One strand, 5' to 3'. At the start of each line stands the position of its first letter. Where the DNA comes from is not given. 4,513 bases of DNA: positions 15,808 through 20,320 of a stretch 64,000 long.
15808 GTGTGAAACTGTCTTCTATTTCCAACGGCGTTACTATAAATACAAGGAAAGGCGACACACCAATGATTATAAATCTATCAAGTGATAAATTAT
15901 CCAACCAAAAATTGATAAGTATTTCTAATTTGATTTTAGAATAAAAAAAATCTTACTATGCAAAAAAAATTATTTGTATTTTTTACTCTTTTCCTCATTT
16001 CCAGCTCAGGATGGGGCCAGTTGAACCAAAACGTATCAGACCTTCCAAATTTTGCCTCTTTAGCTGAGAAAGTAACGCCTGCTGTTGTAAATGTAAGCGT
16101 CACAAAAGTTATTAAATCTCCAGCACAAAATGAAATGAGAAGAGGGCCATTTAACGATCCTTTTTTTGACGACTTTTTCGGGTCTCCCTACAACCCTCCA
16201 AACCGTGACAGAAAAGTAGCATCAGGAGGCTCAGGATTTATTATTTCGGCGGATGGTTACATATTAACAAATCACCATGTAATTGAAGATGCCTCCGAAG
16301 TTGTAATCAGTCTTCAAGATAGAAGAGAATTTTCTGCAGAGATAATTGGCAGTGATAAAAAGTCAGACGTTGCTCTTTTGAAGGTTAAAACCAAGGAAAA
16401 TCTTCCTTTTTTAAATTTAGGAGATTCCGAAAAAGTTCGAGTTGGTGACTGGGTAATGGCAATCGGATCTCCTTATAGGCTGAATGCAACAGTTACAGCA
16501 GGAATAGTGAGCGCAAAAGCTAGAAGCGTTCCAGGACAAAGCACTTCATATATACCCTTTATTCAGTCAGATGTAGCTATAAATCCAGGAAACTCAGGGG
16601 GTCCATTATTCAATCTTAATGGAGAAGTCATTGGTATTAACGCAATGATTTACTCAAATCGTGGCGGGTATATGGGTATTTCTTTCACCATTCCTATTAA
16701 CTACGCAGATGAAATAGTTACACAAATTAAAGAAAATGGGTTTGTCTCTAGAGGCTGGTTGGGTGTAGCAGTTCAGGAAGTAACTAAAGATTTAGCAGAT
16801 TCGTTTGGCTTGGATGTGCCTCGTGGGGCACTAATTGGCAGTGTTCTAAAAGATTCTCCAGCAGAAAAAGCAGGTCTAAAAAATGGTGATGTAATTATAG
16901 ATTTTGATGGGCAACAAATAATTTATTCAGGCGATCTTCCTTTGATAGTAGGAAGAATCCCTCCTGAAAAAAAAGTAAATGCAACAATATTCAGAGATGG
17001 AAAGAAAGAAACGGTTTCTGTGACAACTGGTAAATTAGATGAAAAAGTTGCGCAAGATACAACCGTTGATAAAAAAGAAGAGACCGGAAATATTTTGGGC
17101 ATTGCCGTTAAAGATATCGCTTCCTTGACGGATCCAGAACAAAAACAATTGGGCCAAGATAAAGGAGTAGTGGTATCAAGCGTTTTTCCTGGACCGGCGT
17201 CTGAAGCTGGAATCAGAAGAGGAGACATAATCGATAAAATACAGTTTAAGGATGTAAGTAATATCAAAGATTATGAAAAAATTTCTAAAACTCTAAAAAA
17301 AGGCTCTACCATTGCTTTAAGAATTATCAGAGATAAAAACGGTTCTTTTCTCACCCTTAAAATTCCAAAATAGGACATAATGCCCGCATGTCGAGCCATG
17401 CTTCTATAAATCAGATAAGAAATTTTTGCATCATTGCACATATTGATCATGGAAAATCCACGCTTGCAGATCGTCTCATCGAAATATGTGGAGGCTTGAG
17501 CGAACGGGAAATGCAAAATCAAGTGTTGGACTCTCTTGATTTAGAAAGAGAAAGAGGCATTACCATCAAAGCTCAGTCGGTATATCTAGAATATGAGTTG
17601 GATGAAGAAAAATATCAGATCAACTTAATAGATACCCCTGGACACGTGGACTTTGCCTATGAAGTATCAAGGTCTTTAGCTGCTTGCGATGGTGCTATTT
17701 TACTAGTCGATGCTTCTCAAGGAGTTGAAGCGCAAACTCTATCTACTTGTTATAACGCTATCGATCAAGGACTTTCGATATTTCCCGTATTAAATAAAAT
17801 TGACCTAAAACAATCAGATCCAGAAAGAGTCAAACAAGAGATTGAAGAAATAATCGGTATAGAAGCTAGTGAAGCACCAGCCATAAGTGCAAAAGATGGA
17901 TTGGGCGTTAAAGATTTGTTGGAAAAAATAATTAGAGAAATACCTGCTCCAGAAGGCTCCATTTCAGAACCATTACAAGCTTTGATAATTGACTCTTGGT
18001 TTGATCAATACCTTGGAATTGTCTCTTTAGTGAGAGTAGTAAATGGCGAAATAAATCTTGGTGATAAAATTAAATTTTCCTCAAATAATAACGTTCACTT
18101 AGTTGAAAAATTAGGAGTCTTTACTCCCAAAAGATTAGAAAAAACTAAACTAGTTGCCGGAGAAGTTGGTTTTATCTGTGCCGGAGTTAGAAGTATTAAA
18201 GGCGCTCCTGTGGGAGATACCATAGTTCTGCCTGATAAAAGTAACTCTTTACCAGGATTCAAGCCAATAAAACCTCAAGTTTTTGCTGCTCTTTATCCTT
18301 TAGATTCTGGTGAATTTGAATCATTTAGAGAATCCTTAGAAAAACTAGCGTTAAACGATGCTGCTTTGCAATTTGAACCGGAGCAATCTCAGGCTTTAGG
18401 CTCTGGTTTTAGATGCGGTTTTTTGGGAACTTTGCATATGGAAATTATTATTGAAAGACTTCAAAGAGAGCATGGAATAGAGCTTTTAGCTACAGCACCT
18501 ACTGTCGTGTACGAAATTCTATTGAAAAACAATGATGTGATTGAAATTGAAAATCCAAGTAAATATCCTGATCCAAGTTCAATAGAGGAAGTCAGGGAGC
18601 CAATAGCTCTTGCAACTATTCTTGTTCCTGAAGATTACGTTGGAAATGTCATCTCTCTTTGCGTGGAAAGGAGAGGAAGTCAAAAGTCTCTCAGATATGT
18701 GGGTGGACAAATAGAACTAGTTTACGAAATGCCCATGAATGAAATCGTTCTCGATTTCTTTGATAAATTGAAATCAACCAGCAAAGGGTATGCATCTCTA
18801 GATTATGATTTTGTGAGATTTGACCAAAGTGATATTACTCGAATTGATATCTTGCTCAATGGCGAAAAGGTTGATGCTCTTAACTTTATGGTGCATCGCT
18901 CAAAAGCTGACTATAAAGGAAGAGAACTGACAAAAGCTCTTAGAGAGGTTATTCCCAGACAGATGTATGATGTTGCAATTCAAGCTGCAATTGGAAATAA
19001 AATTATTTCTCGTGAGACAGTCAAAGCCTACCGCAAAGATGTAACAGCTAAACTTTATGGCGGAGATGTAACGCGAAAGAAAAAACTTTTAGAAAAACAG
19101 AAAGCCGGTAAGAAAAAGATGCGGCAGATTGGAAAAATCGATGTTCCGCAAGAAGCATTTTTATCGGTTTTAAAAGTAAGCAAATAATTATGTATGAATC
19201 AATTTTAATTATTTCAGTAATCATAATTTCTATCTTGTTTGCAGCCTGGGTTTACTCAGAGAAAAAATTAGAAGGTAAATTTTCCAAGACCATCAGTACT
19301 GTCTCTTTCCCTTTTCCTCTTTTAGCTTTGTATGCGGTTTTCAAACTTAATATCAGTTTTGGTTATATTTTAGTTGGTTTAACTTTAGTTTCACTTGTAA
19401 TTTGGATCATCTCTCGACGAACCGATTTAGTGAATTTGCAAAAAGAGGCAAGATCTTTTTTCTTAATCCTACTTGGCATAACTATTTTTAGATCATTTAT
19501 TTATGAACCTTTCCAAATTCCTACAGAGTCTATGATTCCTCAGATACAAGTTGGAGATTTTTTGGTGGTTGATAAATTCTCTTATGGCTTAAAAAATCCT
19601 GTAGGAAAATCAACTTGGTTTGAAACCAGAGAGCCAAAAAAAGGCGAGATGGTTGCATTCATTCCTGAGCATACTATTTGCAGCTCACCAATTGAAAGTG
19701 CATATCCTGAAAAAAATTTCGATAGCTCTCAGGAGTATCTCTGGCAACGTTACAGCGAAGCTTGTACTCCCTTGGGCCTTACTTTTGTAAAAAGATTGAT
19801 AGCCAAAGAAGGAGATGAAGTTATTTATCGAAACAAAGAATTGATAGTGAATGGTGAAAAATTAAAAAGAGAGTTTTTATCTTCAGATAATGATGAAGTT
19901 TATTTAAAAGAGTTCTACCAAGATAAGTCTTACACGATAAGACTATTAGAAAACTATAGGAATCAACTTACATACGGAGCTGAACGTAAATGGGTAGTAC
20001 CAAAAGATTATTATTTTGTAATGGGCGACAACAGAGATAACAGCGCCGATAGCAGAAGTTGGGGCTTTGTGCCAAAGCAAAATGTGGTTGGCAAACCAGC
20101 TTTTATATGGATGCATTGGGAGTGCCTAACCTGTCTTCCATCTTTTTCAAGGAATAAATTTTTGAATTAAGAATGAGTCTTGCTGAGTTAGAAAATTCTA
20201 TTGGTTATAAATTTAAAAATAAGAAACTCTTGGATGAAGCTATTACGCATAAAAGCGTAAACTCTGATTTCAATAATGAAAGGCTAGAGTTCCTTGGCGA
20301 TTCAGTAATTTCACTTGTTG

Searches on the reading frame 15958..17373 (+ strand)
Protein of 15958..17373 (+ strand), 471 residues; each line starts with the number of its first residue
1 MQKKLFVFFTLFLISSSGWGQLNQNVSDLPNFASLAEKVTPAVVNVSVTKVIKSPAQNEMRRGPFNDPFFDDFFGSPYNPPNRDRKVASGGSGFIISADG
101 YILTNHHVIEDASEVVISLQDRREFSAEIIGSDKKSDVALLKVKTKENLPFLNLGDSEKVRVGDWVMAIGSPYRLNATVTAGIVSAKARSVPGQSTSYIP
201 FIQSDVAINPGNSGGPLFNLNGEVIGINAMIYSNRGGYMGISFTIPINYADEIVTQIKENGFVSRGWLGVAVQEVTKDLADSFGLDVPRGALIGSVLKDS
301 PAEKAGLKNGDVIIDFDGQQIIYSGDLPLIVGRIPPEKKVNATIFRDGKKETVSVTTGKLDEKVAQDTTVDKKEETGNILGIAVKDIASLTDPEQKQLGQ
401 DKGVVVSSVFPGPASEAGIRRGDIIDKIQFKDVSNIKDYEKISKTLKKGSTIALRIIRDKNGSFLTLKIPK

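Call 47: search_protein_families(library=pfam, max_evalue=0.001, proteins=[window:15958-17373:+])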
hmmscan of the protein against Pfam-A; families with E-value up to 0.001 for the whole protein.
window:15958-17373:+ (471 aa): 6 families
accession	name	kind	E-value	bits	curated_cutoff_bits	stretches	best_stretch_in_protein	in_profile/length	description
PF13365.12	Trypsin_2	-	3.5e-36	125.5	27.6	1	91-227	1-144/144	Trypsin-like peptidase domain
PF13180.12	PDZ_2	-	1.8e-23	83.1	27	2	267-356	2-79/80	PDZ domain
PF00089.32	Trypsin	-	1.4e-19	71.3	20.6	1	92-249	28-216/220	Trypsin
PF00595.29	PDZ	-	7.7e-16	58.7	23.2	2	373-456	5-80/81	PDZ domain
PF17820.7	PDZ_6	-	2.6e-15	56.3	27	2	293-323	2-31/54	PDZ domain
PF10459.15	Peptidase_S46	-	5.6e-07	29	22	0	88-111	46-69/698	Peptidase S46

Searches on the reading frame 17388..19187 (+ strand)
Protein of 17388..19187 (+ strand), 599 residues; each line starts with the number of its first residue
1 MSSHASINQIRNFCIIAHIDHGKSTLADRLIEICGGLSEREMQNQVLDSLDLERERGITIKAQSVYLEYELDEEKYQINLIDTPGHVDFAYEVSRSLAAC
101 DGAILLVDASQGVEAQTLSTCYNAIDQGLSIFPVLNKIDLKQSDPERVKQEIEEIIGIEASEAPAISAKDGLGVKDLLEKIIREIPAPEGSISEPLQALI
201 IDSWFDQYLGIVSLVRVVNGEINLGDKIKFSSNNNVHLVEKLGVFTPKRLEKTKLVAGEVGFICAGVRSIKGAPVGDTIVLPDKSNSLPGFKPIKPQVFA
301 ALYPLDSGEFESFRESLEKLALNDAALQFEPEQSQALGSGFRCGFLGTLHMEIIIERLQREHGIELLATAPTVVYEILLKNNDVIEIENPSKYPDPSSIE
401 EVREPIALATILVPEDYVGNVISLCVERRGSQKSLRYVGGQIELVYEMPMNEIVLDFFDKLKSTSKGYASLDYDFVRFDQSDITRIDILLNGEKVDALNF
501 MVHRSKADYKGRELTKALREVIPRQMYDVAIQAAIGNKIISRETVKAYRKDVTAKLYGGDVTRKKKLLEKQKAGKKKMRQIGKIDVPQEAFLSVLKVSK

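Call 47: search_protein_families(library=pfam, max_evalue=0.001, proteins=[window:17388-19187:+])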
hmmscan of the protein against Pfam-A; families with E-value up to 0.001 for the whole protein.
window:17388-19187:+ (599 aa): 8 families
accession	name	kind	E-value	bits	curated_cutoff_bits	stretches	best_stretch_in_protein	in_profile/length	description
PF00009.33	GTP_EFTU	-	1.1e-55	188.6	26.5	1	9-186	2-187/188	Elongation factor Tu GTP binding domain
PF06421.17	LepA_C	-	1.3e-47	160.8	29.7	1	490-596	1-107/107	GTP-binding protein LepA C-terminus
PF00679.30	EFG_C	-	1.4e-18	67.1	27.9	1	402-484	2-84/89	Elongation factor G C-terminus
PF03144.31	GTP_EFTU_D2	-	1.8e-07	31.9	30.3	1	210-279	1-72/73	Elongation factor Tu domain 2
PF14492.12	EFG_III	-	1.4e-05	25.4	27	1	295-366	3-71/75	Elongation Factor G, domain III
PF00071.28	Ras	-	5.7e-05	23.2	21.6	1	57-185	29-160/162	Ras family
PF01926.29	MMR_HSR1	-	0.00014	22.4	21.9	1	20-136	9-112/113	50S ribosome-binding GTPase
PF16658.11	RF3_C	-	0.0002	21.6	40.1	1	295-370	8-80/132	Class II release factor RF3, C-terminal domain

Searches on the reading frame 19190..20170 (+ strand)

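Call 79: search_protein_families(library=pfam, max_evalue=0.001, proteins=[window:19190-20170:+])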
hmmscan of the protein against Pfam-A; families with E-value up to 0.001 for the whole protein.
window:19190-20170:+ (326 aa): 1 family
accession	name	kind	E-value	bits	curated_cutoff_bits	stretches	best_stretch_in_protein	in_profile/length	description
PF10502.14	Peptidase_S26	-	3e-43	148.1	22.9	1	87-308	5-168/168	Signal peptidase, peptidase S26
